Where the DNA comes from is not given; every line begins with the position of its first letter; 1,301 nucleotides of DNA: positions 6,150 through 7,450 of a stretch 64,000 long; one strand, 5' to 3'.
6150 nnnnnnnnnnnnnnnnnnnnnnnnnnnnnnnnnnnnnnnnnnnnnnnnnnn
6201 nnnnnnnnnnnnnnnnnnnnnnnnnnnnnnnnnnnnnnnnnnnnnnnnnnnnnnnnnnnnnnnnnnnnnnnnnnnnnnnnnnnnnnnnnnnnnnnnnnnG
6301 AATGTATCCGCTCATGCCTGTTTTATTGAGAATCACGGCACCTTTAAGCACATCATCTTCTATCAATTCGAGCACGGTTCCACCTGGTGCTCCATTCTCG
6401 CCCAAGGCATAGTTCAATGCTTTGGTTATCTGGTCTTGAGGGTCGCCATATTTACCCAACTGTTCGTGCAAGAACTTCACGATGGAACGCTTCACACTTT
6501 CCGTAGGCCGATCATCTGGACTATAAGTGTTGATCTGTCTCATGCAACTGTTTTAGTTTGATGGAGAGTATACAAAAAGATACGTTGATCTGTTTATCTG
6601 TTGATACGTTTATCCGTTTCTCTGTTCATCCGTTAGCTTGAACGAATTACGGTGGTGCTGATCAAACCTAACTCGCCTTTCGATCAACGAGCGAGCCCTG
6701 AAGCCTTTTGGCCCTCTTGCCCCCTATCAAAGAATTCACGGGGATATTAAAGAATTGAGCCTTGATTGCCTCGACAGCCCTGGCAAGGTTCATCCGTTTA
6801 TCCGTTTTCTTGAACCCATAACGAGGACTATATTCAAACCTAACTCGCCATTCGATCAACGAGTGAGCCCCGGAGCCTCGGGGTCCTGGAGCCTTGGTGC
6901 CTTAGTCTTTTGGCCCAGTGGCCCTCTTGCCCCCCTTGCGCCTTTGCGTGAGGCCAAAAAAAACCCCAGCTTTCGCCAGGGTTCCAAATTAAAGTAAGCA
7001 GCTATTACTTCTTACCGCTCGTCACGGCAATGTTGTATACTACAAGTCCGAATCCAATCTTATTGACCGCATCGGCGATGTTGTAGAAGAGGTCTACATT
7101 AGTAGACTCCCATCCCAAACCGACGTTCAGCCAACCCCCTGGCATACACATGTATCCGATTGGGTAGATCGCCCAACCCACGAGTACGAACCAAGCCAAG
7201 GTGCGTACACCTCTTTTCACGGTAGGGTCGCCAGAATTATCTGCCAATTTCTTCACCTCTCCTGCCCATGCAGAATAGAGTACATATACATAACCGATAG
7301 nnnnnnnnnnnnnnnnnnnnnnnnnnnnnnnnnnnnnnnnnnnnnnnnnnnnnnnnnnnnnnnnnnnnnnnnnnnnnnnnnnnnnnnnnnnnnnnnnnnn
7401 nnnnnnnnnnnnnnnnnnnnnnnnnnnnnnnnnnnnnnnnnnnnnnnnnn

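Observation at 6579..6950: Tandem composite element: octamer array, fixed-length variable segment, conserved 37-bp core, second octamer array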

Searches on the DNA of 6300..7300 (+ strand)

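Call 4: search_rna_families(source=window, start=6300, end=7300, threshold=evalue, max_evalue=10, show_alignments=3)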
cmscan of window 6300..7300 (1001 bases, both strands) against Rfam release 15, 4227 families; matches with E-value up to 10: 7.
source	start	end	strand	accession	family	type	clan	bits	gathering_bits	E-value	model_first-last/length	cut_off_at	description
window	6957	7013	-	RF00512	Leu_leader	Cis-reg; leader;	-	22.4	50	0.051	1-148/148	no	Leucine operon leader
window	6557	6627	+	RF01181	snR77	Gene; snRNA; snoRNA; CD-box;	CL00057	19.8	50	3.9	1-83/83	no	Small nucleolar RNA snR77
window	6955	7007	-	RF02399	NsiR1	Gene; sRNA;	-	19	39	0.54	1-60/60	no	Nitrogen stress-induced RNA 1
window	6956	7022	-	RF00079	OmrA-B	Gene; sRNA;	-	18.6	40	1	1-87/87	no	OmrA-B family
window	6958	7046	-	RF02573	LLnc147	Gene; sRNA;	-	16.3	127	5.8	1-102/102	no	Lactococcus lactis non-coding RNA 147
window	6956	7025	+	RF01880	Xist_exon1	Gene; lncRNA;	-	12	50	2.1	1-85/85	no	X-chromosome inactivation gene exon 1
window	7077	7155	-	RF02171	RFPL3-AS1_1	Gene; lncRNA;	-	11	70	7.8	1-88/88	no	RFPL3 antisense RNA 1 conserved region 1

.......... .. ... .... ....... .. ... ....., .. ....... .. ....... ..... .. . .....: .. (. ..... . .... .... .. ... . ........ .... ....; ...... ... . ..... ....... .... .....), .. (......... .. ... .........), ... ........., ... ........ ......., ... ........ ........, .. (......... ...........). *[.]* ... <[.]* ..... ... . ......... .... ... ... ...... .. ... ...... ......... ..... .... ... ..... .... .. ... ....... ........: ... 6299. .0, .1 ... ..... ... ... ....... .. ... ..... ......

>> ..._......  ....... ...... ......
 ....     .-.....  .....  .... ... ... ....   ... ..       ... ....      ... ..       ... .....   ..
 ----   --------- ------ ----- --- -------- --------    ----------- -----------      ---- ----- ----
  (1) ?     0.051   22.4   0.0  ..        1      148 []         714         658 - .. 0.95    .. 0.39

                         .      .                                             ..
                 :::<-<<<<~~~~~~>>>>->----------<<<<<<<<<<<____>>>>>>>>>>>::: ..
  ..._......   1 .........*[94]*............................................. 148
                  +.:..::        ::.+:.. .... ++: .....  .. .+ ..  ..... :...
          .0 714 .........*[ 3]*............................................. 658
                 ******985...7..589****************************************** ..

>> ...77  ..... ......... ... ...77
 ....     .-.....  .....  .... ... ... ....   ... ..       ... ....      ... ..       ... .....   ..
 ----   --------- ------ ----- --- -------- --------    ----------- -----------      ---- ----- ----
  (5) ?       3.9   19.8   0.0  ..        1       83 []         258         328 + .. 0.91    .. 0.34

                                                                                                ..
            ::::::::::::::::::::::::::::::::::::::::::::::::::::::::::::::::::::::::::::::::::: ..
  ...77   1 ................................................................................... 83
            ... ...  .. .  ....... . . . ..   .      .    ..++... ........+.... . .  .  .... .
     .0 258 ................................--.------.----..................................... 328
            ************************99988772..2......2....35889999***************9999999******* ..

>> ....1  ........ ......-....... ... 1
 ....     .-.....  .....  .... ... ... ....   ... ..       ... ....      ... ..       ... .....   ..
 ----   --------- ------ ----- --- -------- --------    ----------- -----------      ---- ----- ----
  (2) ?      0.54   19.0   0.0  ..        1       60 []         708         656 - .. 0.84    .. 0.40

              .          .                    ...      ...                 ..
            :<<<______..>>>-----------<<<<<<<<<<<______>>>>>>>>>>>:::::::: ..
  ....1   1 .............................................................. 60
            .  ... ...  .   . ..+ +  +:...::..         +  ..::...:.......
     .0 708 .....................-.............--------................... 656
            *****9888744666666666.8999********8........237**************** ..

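Call 64: search_dna_similar(query=window:6560-6960:+, collection=phages, mode=distant, max_evalue=0.01)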
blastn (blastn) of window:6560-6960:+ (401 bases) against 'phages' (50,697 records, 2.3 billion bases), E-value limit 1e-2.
No match.

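Call 65: search_dna_similar(query=window:6560-6960:+, collection=plasmids, mode=distant, max_evalue=0.01)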
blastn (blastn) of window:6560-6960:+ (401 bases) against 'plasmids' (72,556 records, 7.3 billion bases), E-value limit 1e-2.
Records with a match: 1; places in all: 1; records where one place covers at least 80% of the query: 0.
Best place of each record, by identity: 80-90% 1.
By first word of the organism name: Streptomyces 1.
By predicted mobility (MOB-suite, as given by PLSDB): non-mobilizable 1.
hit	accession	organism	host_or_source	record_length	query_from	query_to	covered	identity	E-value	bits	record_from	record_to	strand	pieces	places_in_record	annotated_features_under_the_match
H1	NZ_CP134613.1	Streptomyces sp. ITFR-6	Ips typographus,whole organism,Ips ...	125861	24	75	13%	80.8%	2e-3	50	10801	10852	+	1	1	none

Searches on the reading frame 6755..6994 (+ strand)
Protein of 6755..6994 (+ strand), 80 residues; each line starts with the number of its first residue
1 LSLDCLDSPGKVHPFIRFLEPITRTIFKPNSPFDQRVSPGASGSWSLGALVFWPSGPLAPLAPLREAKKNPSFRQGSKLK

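Call 90: search_protein_representatives(protein=window:6755-6994:+)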
Query: 80 residues. Proteins with E-value up to 0.001 (for the whole library): 2; up to 1e-10: 1; up to 1e-30: 0. The best 2 are listed.
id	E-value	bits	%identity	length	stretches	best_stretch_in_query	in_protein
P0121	2.4e-19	85.1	32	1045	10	8-51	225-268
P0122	3.3e-06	43.2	33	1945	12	20-52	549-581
